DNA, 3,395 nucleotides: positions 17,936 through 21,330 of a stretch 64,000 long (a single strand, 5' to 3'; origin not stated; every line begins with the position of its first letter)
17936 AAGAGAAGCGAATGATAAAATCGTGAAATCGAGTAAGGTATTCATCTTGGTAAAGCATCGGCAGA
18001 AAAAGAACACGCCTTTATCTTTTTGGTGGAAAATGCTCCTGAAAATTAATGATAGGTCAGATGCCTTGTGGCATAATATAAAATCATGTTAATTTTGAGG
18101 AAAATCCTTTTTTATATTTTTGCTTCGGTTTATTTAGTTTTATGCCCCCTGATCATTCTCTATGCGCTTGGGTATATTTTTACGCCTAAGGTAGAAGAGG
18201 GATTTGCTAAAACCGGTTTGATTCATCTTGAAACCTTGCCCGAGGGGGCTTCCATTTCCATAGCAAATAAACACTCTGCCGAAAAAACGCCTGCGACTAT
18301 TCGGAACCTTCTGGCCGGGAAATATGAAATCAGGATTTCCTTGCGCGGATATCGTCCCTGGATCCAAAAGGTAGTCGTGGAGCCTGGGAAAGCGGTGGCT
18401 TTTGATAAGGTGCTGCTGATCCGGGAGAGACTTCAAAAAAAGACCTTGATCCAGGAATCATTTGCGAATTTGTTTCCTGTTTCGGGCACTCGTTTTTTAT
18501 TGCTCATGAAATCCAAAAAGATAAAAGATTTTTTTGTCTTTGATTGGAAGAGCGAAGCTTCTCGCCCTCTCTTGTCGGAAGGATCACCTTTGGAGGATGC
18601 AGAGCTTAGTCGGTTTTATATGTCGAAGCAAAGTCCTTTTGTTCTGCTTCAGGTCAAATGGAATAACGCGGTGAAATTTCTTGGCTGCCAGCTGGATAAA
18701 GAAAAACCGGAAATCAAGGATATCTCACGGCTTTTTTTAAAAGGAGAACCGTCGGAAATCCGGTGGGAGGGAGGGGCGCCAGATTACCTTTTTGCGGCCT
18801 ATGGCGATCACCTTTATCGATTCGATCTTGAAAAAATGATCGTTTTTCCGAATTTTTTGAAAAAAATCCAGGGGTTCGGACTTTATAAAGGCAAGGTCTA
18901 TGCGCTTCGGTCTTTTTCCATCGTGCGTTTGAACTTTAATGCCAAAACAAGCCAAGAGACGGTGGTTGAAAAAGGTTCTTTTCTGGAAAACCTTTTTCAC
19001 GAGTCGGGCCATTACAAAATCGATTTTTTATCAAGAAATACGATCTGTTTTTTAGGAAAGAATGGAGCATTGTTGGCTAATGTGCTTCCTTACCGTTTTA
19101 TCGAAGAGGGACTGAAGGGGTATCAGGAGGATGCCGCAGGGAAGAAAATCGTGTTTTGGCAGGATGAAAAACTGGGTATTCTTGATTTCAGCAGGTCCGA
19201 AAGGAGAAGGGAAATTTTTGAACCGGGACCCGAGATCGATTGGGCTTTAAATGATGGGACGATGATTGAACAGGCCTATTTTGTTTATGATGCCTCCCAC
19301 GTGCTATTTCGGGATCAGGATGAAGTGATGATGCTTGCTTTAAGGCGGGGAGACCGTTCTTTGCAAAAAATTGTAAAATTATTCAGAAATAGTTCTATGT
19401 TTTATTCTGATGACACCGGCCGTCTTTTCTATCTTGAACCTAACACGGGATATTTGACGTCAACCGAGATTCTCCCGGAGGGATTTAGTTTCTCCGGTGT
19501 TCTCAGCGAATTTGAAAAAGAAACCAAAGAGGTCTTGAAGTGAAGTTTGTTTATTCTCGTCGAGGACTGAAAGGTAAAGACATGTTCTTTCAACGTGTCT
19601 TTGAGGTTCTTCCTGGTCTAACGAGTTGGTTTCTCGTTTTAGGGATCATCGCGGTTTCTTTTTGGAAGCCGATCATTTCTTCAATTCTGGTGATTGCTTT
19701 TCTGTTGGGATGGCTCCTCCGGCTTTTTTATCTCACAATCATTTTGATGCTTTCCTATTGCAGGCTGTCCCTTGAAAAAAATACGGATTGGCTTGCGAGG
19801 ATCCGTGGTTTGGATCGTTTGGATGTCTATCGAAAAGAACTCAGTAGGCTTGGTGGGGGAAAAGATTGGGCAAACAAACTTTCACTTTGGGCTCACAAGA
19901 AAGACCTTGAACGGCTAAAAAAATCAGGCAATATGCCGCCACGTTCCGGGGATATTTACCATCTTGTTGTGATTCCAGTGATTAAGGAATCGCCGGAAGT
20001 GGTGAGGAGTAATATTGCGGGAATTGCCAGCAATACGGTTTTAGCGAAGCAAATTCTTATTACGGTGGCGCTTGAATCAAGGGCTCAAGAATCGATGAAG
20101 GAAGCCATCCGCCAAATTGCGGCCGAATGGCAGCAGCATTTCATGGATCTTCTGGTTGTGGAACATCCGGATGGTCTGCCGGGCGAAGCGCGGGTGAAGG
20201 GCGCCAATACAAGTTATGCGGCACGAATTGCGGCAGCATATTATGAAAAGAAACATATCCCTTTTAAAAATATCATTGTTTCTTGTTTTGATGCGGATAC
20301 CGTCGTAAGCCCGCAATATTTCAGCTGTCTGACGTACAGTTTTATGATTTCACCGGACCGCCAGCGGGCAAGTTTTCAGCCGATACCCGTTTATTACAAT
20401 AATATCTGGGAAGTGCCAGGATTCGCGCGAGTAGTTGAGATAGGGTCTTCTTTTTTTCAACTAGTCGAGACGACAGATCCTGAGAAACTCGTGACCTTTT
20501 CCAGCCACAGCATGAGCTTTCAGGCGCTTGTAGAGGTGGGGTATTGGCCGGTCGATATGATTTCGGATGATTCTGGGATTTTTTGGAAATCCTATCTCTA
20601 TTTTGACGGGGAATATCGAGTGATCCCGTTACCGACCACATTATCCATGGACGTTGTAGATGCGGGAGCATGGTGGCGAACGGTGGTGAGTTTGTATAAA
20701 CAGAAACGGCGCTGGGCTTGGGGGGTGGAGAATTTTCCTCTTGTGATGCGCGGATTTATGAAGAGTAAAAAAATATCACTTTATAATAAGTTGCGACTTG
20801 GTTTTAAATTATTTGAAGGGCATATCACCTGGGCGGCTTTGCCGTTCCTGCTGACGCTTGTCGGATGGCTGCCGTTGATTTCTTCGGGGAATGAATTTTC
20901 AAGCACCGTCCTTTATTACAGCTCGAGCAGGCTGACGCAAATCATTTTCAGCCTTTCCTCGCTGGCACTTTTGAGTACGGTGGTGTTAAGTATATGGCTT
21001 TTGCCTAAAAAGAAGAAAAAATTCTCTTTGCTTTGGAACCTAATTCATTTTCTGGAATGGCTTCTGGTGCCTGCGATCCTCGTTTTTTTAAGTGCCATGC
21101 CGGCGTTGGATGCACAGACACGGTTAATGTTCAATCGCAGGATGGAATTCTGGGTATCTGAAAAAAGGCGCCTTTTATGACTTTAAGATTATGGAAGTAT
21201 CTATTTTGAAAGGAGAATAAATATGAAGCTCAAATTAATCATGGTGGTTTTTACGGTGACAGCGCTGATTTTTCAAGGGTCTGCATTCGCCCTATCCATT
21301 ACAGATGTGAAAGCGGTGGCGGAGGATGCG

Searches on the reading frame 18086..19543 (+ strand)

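Call 64: search_protein_families(library=pfam, proteins=[window:18086-19543:+], max_evalue=0.00001)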
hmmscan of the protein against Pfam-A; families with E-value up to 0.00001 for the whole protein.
window:18086-19543:+ (485 aa): 1 family
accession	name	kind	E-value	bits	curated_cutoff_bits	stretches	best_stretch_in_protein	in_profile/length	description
PF08308.17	PEGA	-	1.3e-10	41.4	20.8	1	44-110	2-67/71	PEGA domain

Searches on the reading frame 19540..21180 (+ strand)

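Call 64: search_protein_families(library=pfam, proteins=[window:19540-21180:+], max_evalue=0.00001)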
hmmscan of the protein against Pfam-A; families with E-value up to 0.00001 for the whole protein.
window:19540-21180:+ (546 aa): 1 family
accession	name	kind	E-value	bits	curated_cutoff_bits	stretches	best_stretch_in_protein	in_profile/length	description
PF13632.12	Glyco_trans_2_3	-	7.8e-07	29.5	27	1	247-460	2-183/198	Glycosyl transferase family group 2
